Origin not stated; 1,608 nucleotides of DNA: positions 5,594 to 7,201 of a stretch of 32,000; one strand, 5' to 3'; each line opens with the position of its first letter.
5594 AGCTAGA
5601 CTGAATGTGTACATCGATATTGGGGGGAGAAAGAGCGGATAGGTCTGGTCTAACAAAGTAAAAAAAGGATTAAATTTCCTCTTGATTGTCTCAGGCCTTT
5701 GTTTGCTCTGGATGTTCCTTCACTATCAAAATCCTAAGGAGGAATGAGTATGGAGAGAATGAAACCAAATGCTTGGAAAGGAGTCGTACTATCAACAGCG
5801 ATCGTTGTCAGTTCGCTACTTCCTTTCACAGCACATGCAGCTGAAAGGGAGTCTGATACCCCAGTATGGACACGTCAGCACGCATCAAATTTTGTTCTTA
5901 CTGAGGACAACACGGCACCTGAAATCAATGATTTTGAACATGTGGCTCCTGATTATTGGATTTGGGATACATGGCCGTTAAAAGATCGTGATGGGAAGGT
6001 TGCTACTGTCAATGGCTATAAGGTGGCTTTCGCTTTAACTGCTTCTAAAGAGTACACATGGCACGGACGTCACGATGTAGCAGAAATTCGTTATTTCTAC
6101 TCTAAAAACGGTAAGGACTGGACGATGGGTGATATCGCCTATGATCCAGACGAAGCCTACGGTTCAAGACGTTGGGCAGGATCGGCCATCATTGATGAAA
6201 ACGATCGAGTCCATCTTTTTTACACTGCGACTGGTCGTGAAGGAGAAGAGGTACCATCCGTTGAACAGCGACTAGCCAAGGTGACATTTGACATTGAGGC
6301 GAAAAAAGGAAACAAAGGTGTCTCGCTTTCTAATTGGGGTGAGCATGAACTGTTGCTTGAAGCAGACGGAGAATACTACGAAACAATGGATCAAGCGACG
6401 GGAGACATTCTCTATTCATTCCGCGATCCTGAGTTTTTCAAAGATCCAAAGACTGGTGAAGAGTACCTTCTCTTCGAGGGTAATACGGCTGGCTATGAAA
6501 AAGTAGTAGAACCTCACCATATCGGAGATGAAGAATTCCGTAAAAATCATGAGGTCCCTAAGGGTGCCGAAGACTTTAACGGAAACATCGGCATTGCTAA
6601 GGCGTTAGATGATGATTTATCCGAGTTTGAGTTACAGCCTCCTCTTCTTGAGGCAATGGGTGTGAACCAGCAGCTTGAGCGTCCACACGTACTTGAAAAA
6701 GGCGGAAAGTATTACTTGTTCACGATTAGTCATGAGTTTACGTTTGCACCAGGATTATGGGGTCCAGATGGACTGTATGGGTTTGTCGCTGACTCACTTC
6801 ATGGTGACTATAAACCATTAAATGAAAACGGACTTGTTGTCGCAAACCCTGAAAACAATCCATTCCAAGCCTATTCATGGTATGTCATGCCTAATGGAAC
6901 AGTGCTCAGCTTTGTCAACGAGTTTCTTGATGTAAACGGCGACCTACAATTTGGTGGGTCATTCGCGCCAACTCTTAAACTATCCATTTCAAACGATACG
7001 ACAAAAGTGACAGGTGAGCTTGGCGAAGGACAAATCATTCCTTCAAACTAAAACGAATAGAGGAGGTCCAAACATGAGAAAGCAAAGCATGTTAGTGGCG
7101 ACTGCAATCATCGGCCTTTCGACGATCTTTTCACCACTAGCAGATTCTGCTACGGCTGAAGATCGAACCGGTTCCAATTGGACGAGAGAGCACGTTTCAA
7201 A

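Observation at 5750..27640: A 22-kb convergent fructan locus: 2 GH68 synthases plus 5 GH32 catalytic domains sorted into different cell compartments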

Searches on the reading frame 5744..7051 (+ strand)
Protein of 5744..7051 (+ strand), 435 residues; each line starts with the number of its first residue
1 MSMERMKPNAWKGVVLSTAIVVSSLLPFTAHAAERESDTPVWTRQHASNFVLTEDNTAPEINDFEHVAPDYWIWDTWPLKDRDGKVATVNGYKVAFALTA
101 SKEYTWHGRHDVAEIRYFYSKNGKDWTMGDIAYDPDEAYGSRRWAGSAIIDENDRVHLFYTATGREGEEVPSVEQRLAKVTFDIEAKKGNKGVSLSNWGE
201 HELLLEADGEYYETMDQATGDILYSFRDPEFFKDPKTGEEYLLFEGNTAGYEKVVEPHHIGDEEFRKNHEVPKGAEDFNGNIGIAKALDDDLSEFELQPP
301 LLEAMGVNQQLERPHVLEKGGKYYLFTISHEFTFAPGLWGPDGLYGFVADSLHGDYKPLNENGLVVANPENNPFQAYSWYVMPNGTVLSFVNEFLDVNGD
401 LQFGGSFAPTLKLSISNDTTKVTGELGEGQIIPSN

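Call 3: search_protein_families(library=pfam, proteins=[window:5744-7051:+], max_evalue=0.001)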
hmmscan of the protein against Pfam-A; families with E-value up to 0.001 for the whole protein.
window:5744-7051:+ (435 aa): 2 families
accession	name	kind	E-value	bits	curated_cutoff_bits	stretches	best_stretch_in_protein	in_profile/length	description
PF02435.22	Glyco_hydro_68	-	5.3e-107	358.8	27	1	50-431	30-423/424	Levansucrase/Invertase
PF00251.26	Glyco_hydro_32N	-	0.00028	21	22.1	1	118-188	43-113/307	Glycosyl hydrolases family 32 N-terminal domain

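Call 6: search_solved_structures(query=window:5744-7051:+, max_evalue=1e-10)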
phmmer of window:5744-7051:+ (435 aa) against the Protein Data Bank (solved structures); distinct sequences matched with E-value up to 1e-10: 36.
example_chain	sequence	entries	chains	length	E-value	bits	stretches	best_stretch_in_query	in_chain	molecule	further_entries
7bj4_A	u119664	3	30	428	3.6e-100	339.1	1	38-431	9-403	Levansucrase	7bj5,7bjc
7ehr_A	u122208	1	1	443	6.8e-79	269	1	38-433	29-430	Levansucrase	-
7ehs_A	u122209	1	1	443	1.9e-78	267.6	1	38-433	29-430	Levansucrase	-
7fdz_A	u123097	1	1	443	3e-78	266.9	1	38-433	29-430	Levansucrase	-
9ibs_A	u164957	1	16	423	6e-78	265.9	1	39-433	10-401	Levansucrase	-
7eht_A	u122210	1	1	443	1.4e-77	264.7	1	38-433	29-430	Levansucrase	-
8qkw_A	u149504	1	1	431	7.1e-76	259.1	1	36-430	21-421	Glutamate 5-kinase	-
8qj5_A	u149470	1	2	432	1.1e-75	258.4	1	36-430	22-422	Glutamate 5-kinase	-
4d47_A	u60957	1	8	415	9.5e-75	255.4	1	41-428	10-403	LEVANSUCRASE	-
6rv5_A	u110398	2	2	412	1.4e-73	251.5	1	42-429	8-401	Levansucrase (Beta-D-fructofuranosyl transferase)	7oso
6frw_A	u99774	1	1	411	1.4e-73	251.5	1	42-429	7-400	Levansucrase (Beta-D-fructofuranosyl transferase)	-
3wpy_A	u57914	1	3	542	6.6e-64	219.6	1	34-424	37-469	Beta-fructofuranosidase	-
3vsr_A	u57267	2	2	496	8.3e-64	219.3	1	34-423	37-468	Beta-fructofuranosidase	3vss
3wpu_A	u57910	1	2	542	1e-63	219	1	34-423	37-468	Beta-fructofuranosidase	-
3wpv_A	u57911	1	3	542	1.2e-63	218.7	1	33-424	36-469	Beta-fructofuranosidase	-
1oyg_A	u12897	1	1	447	3.9e-27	98.4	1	71-425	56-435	levansucrase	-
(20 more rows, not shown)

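Call 35: list_cluster_members(proteins=[window:5744-7051:+, window:7074-8402:+, window:8480-10939:+, window:23987-25510:-, window:19734-21338:-])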
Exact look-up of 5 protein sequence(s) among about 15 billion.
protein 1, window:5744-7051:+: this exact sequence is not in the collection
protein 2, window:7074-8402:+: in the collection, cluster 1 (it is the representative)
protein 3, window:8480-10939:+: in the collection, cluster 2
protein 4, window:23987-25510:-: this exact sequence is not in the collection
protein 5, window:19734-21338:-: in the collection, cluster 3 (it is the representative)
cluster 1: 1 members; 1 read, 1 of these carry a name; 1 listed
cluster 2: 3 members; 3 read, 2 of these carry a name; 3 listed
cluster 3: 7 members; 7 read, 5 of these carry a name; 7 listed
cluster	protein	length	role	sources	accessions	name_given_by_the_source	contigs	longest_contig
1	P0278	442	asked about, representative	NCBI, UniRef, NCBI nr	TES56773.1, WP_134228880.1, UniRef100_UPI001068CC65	glycoside hydrolase family 68 protein [Halalkalibacterium halodurans] | glycoside hydrolase family 68 protein n=1 Tax=Halalkalibacterium halodurans TaxID=86665 ...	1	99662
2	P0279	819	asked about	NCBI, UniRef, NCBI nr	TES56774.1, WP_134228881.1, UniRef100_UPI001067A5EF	glycoside hydrolase [Halalkalibacterium halodurans] | GH32 C-terminal domain-containing protein n=1 Tax=Halalkalibacterium halodurans ... | GH32 C-terminal domain-containing protein [Halalkalibacterium halodurans]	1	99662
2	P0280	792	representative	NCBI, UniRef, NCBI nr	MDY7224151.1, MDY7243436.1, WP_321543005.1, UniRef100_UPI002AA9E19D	GH32 C-terminal domain-containing protein [Halalkalibacterium halodurans] | GH32 C-terminal domain-containing protein n=1 Tax=Halalkalibacterium halodurans ...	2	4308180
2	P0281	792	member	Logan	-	-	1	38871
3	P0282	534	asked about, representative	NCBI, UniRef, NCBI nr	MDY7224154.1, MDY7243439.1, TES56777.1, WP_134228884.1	extracellular solute-binding protein [Halalkalibacterium halodurans] | ABC transporter substrate-binding protein n=1 Tax=Halalkalibacterium halodurans ... | ABC transporter substrate-binding protein [Halalkalibacterium halodurans]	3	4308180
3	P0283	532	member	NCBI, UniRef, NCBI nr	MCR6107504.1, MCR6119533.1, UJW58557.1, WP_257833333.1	extracellular solute-binding protein [Salipaludibacillus agaradhaerens] | ABC transporter substrate-binding protein n=1 Tax=Salipaludibacillus agaradhaerens ... | ABC transporter substrate-binding protein [Salipaludibacillus agaradhaerens]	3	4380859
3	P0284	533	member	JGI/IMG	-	putative aldouronate transport system substrate-binding protein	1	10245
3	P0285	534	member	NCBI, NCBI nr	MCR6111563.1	extracellular solute-binding protein [Bacillus sp. A301a_S52]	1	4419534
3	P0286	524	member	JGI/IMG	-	putative aldouronate transport system substrate-binding protein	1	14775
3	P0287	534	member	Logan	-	-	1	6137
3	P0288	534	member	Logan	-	-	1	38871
